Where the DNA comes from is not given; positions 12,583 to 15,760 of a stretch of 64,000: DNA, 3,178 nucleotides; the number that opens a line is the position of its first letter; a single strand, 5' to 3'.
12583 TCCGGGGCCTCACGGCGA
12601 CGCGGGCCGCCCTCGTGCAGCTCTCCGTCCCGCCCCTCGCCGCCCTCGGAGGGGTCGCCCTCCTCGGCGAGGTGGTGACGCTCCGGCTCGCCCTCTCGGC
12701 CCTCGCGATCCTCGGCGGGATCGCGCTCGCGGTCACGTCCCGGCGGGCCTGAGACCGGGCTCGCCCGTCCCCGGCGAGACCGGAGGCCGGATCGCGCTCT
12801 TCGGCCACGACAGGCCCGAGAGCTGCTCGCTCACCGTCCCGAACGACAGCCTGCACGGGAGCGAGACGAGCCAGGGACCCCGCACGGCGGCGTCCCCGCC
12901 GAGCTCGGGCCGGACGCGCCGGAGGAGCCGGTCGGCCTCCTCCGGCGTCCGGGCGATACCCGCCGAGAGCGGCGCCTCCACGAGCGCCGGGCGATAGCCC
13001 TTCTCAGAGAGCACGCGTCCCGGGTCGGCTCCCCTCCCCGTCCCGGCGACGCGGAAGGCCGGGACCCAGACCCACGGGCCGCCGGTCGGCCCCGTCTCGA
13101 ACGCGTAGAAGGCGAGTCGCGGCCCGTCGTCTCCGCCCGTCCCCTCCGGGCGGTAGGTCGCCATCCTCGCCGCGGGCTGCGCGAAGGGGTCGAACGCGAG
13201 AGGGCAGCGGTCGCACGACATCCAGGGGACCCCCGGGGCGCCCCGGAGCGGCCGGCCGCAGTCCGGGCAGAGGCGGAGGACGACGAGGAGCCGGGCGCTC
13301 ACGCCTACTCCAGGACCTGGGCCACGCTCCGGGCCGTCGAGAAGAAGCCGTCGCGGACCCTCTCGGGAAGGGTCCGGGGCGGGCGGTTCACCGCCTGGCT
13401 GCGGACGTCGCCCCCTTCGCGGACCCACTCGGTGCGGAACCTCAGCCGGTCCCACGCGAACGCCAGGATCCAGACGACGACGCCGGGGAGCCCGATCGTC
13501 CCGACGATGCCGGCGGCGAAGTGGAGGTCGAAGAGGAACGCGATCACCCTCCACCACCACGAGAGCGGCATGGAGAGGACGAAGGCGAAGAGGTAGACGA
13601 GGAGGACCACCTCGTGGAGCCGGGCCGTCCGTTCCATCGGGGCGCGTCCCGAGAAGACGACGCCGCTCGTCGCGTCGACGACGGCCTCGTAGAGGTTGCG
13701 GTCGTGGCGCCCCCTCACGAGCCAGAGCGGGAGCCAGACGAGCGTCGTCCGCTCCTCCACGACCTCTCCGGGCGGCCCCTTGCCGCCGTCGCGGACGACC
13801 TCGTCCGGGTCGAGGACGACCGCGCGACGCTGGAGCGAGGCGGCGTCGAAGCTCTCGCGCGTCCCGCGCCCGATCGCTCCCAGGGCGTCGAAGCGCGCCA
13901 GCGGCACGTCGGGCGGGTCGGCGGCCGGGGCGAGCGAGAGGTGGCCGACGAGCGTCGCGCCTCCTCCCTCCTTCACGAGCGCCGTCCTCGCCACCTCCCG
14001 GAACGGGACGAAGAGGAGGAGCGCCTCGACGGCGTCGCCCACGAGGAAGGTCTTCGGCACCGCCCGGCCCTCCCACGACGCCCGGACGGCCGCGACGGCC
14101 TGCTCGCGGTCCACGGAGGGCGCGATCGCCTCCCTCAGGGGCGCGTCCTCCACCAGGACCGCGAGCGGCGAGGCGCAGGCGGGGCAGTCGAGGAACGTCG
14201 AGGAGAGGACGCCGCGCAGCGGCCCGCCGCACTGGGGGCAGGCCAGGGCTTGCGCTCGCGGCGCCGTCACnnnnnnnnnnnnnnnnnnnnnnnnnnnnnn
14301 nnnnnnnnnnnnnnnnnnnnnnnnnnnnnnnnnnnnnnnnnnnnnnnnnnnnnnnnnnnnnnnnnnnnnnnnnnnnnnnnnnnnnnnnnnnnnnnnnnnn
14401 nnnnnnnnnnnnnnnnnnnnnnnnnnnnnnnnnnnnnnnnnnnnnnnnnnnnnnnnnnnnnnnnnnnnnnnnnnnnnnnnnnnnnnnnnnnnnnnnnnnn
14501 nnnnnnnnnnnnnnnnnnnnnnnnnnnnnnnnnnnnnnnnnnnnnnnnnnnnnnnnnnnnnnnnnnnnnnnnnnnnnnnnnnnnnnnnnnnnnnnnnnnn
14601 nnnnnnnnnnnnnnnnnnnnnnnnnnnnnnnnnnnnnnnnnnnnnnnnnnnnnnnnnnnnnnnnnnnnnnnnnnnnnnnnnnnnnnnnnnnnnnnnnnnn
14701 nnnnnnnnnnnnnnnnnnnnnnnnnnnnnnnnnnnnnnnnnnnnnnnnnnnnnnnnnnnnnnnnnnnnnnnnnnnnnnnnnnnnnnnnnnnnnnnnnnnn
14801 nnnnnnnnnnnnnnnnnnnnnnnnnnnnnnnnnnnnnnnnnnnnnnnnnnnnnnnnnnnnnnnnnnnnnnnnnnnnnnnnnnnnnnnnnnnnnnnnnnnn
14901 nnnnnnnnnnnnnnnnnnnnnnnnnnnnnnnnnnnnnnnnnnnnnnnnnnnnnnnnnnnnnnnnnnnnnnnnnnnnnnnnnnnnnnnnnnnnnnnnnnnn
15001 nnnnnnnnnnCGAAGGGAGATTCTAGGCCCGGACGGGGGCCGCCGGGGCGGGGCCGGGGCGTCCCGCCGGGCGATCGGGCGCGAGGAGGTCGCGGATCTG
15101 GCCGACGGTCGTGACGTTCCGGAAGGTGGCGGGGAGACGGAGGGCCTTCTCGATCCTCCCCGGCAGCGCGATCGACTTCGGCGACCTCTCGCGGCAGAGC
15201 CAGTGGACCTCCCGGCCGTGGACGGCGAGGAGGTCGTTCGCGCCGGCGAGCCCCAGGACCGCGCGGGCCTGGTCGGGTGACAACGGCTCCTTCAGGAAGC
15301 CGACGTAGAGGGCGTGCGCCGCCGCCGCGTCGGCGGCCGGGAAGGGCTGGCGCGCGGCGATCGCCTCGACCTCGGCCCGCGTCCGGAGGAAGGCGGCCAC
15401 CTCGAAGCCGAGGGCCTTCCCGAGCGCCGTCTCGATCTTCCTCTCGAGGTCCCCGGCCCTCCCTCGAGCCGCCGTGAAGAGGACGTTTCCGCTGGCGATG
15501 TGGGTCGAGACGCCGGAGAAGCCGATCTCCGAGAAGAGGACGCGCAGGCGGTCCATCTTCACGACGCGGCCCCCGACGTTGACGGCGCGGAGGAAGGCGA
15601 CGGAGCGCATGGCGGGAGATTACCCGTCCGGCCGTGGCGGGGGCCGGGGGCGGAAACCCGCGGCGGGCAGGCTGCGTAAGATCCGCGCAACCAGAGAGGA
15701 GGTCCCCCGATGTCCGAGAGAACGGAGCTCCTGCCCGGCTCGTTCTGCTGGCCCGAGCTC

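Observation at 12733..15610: Tandem array of three paralogous zinc-ribbon proteins behind a DUF1697 gene, linked by GTGA overlaps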

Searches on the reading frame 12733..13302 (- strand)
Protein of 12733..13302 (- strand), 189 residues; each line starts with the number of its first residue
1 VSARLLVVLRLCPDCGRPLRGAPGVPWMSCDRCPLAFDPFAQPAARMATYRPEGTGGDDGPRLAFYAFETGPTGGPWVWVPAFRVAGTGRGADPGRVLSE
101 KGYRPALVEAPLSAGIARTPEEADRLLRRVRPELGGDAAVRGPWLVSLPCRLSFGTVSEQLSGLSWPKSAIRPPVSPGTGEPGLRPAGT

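Call 3: search_protein_families(library=pfam, proteins=[window:12733-13302:-], max_evalue=1)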
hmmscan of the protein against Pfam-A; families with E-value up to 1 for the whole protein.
window:12733-13302:- (189 aa): 1 family
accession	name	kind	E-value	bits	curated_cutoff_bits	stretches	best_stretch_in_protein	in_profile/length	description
PF00130.28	C1_1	-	0.094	13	26.5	1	11-37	13-38/53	Phorbol esters/diacylglycerol binding domain (C1 domain)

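Call 8: search_protein_families(library=ncbifam, proteins=[window:12733-13302:-], max_evalue=1)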
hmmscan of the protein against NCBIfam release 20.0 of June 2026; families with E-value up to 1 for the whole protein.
window:12733-13302:- (189 aa): 0 families

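Call 15: find_homologous_proteins(query=window:12733-13302:-, max_evalue=0.001)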
Query window:12733-13302:- (189 aa): 2 proteins with E <= 0.001 among 1048 candidates.
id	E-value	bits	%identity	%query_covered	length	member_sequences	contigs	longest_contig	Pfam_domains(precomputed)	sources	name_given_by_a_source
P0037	2.0e-121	422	100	100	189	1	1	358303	-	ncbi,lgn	-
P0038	1.4e-39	154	54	77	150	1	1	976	-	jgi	jgi:hypothetical protein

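Call 52: search_protein_families(library=padloc, proteins=[window:12733-13302:-], max_evalue=0.1)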
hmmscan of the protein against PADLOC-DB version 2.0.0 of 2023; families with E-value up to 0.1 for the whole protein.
window:12733-13302:- (189 aa): 0 families

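Call 83: predict_structure(alignment_id=A6)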
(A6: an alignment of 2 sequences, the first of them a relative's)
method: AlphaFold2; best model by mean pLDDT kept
length: 189 residues; sequences in the alignment: 2
mean_pLDDT: 36.1   pTM: 0.30
mean pLDDT of the five models: 36.1, 34.1, 33.6, 32.9, 29.8
residues with pLDDT >= 90: 0; 70-90: 0; 50-70: 0; < 50: 189
segments of 3 or more residues with pLDDT < 50: 1-189
pLDDT, mean of each block of 10 residues (from residue 1): 32 44 37 38 39 39 44 36 38 43 32 28 42 33 28 31 34 35 31
secondary structure, 60 per line:
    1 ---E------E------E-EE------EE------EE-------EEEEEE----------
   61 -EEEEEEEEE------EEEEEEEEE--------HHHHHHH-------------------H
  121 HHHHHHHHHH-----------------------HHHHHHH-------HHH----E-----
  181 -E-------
elements in order: E45-50 E62-70 E77-85 H94-100 H120-130 H154-160
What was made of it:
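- C could not be modelled (pLDDT 36, call 83).
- Tried and rejected: AF2 of C with the two sequences allowed gave pLDDT 36, which is unusable (call 83).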

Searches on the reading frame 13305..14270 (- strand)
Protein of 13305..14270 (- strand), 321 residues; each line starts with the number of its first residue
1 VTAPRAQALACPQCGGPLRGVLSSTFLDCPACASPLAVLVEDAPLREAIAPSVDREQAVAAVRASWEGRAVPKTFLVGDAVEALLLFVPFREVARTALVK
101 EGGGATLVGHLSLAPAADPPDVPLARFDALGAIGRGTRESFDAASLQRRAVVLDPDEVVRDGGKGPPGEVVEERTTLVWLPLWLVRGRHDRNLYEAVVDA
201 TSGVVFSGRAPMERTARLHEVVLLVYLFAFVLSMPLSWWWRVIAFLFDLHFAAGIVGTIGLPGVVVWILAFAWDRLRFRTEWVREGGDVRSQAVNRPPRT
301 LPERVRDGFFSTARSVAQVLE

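Call 3: search_protein_families(library=pfam, proteins=[window:13305-14270:-], max_evalue=1)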
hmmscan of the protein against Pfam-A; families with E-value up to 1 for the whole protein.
window:13305-14270:- (321 aa): 9 families
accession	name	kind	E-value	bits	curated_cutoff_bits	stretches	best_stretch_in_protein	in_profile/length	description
PF03966.22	Trm112p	-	0.0047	17.3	22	1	9-32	8-31/40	Trm112p-like protein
PF23454.1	Zn_ribbon_Brz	-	0.018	16.1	27.9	0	24-58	3-38/58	Transcriptional regulator Brz zinc beta ribbon domain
PF13248.11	Zn_ribbon_3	-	0.065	13.2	27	0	5-18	13-26/26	zinc-ribbon domain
PF14012.11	DUF4229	-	0.083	13.4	27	1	222-239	31-48/68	Protein of unknown function (DUF4229)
PF12773.13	DZR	-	0.098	13.3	27.3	1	7-36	11-34/45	Double zinc ribbon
PF14803.11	Zn_ribbon_Nudix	-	0.39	11.1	25.6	0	11-19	3-11/34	Nudix N-terminal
PF01396.24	Zn_ribbon_Top1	-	0.4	11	32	0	11-19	4-12/39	Topoisomerase DNA binding C4 zinc finger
PF13453.11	Zn_ribbon_TFIIB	-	0.47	10.3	22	0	11-19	2-10/41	Transcription factor zinc-finger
PF03119.21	DNA_ligase_ZBD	-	0.52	10.7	25.8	0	29-40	2-13/27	NAD-dependent DNA ligase C4 zinc finger domain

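Call 8: search_protein_families(library=ncbifam, proteins=[window:13305-14270:-], max_evalue=1)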
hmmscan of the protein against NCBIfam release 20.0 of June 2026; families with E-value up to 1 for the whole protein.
window:13305-14270:- (321 aa): 2 families
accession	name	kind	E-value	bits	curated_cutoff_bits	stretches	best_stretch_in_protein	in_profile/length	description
NF033497.1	rubre_like_arch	subfamily_domain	0.08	12.7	32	1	7-19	16-27/34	rubrerythrin-like domain-containing protein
TIGR02605.1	CxxC_CxxC_SSSS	subfamily_domain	0.21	11.7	31.3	0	6-23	24-42/52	FmdB family zinc ribbon protein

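Call 10: find_homologous_proteins(query=window:13305-14270:-, max_evalue=0.001)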
Query window:13305-14270:- (321 aa): 15 proteins with E <= 0.001 among 8000 candidates.
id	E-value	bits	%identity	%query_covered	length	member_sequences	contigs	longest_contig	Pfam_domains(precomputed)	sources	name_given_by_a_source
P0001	2.0e-208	709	100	100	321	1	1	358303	-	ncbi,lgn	-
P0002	6.0e-112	392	57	100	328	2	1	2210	-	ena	-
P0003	9.2e-108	378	57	98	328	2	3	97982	-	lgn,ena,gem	-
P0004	1.7e-102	361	54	100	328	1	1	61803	-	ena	-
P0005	5.7e-102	359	55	98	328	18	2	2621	-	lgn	-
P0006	2.2e-94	334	54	94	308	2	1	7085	-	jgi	jgi:hypothetical protein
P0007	2.1e-83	298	51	98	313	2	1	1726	-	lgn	-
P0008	3.8e-83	297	53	84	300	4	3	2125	-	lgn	-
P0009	4.1e-83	297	50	98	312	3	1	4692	-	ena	-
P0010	4.5e-81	291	50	98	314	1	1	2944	-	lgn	-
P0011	2.0e-80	288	48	98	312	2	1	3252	-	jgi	-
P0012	1.5e-76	276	48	97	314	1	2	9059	-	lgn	-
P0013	9.0e-69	250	44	98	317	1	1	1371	-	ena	-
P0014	4.6e-56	208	39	96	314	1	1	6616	-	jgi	-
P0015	1.3e-51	194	40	94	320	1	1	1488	-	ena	-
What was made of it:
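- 13305..14270 (-): Gene B, 321 aa, GTG start. B-type YdjG-like paralogue with a longer insert in the alpha/beta domain, a membrane hairpin and a conserved basic cytoplasmic tail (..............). 15 homologue clusters (call 10).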

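Call 11: find_encoding_contigs(protein=P0003, flank=6000, max_places=3)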
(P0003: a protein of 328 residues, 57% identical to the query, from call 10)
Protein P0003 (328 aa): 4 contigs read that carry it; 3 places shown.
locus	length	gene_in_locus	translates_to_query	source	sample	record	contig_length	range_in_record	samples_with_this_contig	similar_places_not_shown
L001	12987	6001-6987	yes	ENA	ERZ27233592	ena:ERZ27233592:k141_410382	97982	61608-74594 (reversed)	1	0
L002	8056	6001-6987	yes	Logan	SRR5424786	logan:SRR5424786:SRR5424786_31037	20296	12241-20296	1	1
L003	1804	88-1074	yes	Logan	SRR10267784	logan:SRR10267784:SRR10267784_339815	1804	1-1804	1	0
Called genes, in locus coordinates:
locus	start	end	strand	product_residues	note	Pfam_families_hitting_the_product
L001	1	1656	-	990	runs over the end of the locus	PF16819:DUF5074 (faint), PF07494:Reg_prop (weak), PF07495:Y_Y_Y, PF00990:GGDEF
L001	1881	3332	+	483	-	PF00478:IMPDH, PF00571:CBS (faint), PF01070:FMN_dh, PF03060:NMO, PF01180:DHO_dh (weak)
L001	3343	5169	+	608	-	PF17899:Peptidase_M61_N, PF05299:Peptidase_M61, PF13180:PDZ_2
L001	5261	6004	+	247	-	-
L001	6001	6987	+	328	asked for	-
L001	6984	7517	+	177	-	-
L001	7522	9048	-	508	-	PF04055:Radical_SAM, PF13282:DUF4070 (weak)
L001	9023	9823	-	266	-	PF01255:Prenyltransf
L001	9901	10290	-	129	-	PF12840:HTH_20, PF13601:HTH_34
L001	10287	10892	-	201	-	-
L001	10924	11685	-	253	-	PF08448:PAS_4, PF12833:HTH_18, PF00165:HTH_AraC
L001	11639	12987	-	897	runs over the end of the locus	PF01839:FG-GAP (faint), PF13517:FG-GAP_3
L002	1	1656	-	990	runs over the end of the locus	PF16819:DUF5074 (faint), PF07494:Reg_prop (weak), PF07495:Y_Y_Y, PF00990:GGDEF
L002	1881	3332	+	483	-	PF00478:IMPDH, PF00571:CBS (faint), PF01070:FMN_dh, PF03060:NMO, PF01180:DHO_dh (weak)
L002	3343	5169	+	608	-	PF17899:Peptidase_M61_N, PF05299:Peptidase_M61, PF13180:PDZ_2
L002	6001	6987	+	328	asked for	-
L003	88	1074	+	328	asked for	-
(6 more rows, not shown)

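Call 12: find_encoding_contigs(protein=P0004, flank=6000, max_places=3)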
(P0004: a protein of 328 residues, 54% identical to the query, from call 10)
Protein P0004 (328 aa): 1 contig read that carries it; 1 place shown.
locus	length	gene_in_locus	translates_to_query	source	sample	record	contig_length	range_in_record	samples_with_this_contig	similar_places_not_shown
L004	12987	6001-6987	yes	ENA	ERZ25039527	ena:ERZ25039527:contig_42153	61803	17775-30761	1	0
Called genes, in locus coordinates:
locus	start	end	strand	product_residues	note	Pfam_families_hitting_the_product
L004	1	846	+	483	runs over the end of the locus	PF00478:IMPDH, PF00571:CBS (faint), PF01070:FMN_dh, PF03060:NMO (weak), PF01180:DHO_dh (faint)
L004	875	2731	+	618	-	PF17899:Peptidase_M61_N, PF05299:Peptidase_M61, PF13180:PDZ_2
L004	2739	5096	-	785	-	PF00069:Pkinase, PF07714:PK_Tyr_Ser-Thr, PF03109:ABC1 (weak), PF07719:TPR_2 (faint), PF13414:TPR_11 (faint), PF13431:TPR_17 (faint), PF21033:RMD1-3 (faint), PF14559:TPR_19 (weak)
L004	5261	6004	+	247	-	-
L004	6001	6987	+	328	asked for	-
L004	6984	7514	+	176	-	-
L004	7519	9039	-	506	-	PF02310:B12-binding (faint), PF04055:Radical_SAM, PF13282:DUF4070 (weak)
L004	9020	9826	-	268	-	PF01255:Prenyltransf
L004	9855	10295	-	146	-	PF12840:HTH_20, PF13601:HTH_34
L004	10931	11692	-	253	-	PF08448:PAS_4, PF12833:HTH_18, PF00165:HTH_AraC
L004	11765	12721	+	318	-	PF13353:Fer4_12 (faint), PF04055:Radical_SAM, PF12838:Fer4_7 (faint), PF13187:Fer4_9 (faint), PF00037:Fer4 (faint), PF12797:Fer4_2 (faint), PF12837:Fer4_6 (faint), PF13237:Fer4_10 (weak)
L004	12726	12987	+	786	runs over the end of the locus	PF02901:PFL-like, PF01228:Gly_radical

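Call 13: find_encoding_contigs(protein=P0014, flank=6000, max_places=3)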
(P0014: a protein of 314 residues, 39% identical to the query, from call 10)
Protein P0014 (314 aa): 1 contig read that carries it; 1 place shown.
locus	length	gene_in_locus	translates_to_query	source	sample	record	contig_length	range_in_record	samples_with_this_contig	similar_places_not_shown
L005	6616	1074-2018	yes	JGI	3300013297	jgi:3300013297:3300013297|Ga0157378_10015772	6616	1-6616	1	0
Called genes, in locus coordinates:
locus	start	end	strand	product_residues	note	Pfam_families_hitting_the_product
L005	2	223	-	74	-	?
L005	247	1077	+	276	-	-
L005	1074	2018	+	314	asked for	-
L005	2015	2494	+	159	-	-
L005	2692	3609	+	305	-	PF00389:2-Hacid_dh, PF02826:2-Hacid_dh_C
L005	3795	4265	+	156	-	-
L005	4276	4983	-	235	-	PF05050:Methyltransf_21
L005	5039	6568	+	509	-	PF01602:Adaptin_N (faint), PF02985:HEAT (faint), PF13513:HEAT_EZ (faint), PF13646:HEAT_2, PF03130:HEAT_PBS (weak), PF00514:Arm (faint), PF13646:HEAT_2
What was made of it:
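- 14267..14270 (-): GTGA overlap of A's stop codon and B's start codon. In relatives 4-nt overlaps are usual at both junctions (calls 11-13).
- Checked: In relatives both junctions are usually 4-nt overlaps (calls 11-13).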

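Call 52: search_protein_families(library=padloc, proteins=[window:13305-14270:-], max_evalue=0.1)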
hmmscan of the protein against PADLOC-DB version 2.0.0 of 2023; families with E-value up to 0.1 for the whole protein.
window:13305-14270:- (321 aa): 0 families

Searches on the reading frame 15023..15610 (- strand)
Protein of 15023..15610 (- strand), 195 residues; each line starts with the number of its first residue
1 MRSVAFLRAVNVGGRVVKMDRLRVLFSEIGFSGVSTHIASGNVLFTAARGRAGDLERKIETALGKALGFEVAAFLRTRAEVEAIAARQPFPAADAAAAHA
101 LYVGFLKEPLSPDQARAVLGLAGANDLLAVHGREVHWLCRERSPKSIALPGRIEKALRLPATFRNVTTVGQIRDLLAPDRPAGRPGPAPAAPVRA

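Call 3: search_protein_families(library=pfam, proteins=[window:15023-15610:-], max_evalue=1)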
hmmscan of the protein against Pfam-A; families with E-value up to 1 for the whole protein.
window:15023-15610:- (195 aa): 1 family
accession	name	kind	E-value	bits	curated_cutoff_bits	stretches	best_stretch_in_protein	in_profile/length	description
PF08002.16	DUF1697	-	2.3e-34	119.2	24.4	1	2-135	3-136/137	Protein of unknown function (DUF1697)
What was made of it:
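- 15023..15610 (-): DUF1697 gene, 195 aa, 12 nt upstream of A. Probably co-transcribed here, but not part of the conserved module. PF08002 at E 2.3e-34 (call 3).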

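Call 8: search_protein_families(library=ncbifam, proteins=[window:15023-15610:-], max_evalue=1)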
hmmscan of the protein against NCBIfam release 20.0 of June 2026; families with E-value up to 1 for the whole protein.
window:15023-15610:- (195 aa): 1 family
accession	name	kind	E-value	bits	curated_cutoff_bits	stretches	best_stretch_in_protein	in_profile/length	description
NF047995.1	corrinoid_MtgC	exception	0.16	11.4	310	1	5-102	58-153/215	glycine betaine-specific corrinoid protein MtgC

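Call 52: search_protein_families(library=padloc, proteins=[window:15023-15610:-], max_evalue=0.1)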
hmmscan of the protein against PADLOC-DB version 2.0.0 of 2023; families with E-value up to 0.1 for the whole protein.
window:15023-15610:- (195 aa): 0 families
